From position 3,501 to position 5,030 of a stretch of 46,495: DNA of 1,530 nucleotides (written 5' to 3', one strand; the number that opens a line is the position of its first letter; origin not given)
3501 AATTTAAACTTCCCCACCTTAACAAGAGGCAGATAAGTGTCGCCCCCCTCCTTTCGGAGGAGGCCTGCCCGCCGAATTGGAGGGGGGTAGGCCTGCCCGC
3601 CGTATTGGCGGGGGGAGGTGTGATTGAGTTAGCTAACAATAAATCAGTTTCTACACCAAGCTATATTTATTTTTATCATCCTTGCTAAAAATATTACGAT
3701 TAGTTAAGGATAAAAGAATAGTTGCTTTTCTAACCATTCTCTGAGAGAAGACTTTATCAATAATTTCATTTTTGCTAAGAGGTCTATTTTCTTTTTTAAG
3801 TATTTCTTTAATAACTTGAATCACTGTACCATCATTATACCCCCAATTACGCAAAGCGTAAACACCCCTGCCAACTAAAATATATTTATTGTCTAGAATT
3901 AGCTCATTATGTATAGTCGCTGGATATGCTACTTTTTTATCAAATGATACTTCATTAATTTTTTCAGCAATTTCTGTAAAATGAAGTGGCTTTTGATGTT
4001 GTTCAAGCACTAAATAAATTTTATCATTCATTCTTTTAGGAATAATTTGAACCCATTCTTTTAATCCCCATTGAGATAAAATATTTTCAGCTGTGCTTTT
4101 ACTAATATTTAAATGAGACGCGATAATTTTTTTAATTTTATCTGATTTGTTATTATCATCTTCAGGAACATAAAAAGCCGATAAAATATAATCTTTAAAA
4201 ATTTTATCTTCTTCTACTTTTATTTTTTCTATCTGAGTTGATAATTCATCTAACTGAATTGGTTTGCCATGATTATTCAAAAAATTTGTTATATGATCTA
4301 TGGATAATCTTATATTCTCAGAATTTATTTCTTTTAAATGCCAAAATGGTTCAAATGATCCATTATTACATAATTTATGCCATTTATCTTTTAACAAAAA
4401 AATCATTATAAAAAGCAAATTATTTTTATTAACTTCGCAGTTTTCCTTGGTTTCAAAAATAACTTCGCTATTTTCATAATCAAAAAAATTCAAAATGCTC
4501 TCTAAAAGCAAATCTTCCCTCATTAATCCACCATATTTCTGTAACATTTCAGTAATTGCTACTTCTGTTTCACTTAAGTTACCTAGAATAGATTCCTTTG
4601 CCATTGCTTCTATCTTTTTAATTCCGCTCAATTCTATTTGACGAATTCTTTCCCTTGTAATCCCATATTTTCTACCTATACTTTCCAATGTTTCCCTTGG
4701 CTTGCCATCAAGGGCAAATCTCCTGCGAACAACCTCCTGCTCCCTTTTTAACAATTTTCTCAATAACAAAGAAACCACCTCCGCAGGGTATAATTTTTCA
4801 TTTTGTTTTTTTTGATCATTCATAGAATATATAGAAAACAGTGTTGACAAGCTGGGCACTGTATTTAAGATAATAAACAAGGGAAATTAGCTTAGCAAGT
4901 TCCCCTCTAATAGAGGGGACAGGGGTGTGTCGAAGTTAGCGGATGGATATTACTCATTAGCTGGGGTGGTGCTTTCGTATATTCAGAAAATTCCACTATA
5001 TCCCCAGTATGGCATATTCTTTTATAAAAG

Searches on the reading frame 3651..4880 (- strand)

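Call 27: search_protein_families(library=ncbifam, proteins=[window:3651-4880:-], max_evalue=1e-8)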
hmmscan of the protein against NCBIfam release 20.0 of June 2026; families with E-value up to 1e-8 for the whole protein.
window:3651-4880:- (409 aa): 15 families
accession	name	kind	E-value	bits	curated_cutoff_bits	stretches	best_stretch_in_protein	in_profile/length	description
NF041931.2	MzaA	equivalog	1.2e-16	60.7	800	1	14-108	627-717/726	MZA anti-phage system associated sigma-70 family RNA polymerase sigma factor MzaA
TIGR02393.1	RpoD_Cterm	equivalog_domain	2.3e-14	53.6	354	1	23-101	157-235/238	RNA polymerase sigma factor RpoD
TIGR04567.1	RNAP_delt_lowGC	equivalog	4.1e-13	49.3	42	0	283-347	4-71/83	DNA-directed RNA polymerase subunit delta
NF004208.0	PRK05658.1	equivalog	1.2e-12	47.7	555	1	34-91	560-617/631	RNA polymerase sigma factor RpoD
TIGR02394.1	rpoS_proteo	equivalog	5.9e-12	45.7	378.7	1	33-94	213-274/285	RNA polymerase sigma factor RpoS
NF004207.0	PRK05657.1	equivalog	1.3e-11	44.4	394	1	33-96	256-319/329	RNA polymerase sigma factor RpoS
NF006666.0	PRK09210.1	equivalog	1.6e-11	44.2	572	1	38-92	304-358/370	RNA polymerase sigma factor RpoD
NF005920.0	PRK07921.1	subfamily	4.1e-11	42.4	464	1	36-92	260-316/328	RNA polymerase sigma factor SigB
TIGR02997.1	Sig70-cyanoRpoD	subfamily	4.6e-11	42.5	384.5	1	33-90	240-297/298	RNA polymerase sigma factor, RpoD/SigA family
NF004560.0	PRK05901.1-1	equivalog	1.1e-10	41.3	711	1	39-92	451-504/516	RNA polymerase sigma factor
NF004561.0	PRK05901.1-3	equivalog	1.6e-10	40.8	582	1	38-90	471-523/537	RNA polymerase sigma factor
NF005643.0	PRK07406.1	equivalog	8.7e-10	38.2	500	1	37-99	330-392/397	RNA polymerase sigma factor RpoD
NF005143.0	PRK06596.1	subfamily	1e-09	38.3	241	1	25-95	213-282/285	RNA polymerase factor sigma-32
NF004566.0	PRK05901.2-4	equivalog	1e-09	38.1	531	1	28-103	366-443/448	RNA polymerase sigma factor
TIGR02392.1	rpoH_proteo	equivalog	1.3e-09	38.1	323.1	1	25-93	201-267/270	RNA polymerase sigma factor RpoH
